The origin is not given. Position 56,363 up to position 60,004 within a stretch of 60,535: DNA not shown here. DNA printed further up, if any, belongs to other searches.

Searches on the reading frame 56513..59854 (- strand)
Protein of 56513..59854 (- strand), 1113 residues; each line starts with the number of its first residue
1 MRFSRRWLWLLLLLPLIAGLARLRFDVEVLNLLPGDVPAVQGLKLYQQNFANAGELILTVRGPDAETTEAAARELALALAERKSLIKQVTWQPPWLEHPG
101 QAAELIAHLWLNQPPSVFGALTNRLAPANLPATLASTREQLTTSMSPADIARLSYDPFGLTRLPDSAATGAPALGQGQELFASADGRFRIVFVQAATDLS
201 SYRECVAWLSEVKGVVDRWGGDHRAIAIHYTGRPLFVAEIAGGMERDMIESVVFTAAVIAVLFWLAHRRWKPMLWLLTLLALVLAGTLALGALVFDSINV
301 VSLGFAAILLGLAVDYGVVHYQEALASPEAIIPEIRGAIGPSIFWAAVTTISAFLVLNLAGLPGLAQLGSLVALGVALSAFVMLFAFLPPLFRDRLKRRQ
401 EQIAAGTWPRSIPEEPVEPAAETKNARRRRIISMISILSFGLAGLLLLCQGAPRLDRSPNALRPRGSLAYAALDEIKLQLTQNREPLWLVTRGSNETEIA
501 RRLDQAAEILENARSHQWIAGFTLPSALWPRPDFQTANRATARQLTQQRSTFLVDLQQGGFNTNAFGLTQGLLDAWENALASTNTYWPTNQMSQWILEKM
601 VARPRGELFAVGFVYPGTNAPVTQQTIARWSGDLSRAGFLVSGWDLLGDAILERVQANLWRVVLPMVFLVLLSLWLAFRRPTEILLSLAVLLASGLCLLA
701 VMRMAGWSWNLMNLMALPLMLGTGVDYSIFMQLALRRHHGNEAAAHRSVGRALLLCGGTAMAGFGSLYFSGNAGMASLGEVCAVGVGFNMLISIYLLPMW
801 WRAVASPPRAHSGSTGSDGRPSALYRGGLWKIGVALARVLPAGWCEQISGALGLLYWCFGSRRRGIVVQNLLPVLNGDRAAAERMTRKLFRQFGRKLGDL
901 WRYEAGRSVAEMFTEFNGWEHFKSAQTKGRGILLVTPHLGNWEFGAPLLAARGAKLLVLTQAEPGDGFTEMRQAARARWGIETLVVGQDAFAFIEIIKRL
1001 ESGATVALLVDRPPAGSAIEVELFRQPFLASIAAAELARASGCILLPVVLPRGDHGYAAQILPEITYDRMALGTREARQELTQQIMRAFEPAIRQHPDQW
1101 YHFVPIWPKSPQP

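Call 45: search_protein_families(library=pfam, proteins=[window:56513-59854:-], max_evalue=0.001)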
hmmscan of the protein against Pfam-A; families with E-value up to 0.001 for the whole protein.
window:56513-59854:- (1113 aa): 2 families
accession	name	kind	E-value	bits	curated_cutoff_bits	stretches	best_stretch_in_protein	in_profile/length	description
PF03279.18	Lip_A_acyltrans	-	2.4e-30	106.2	22.3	1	832-1107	21-293/295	Bacterial lipid A biosynthesis acyltransferase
PF03176.21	MMPL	-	1.2e-22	80.8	20.5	2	150-410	54-321/333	MMPL family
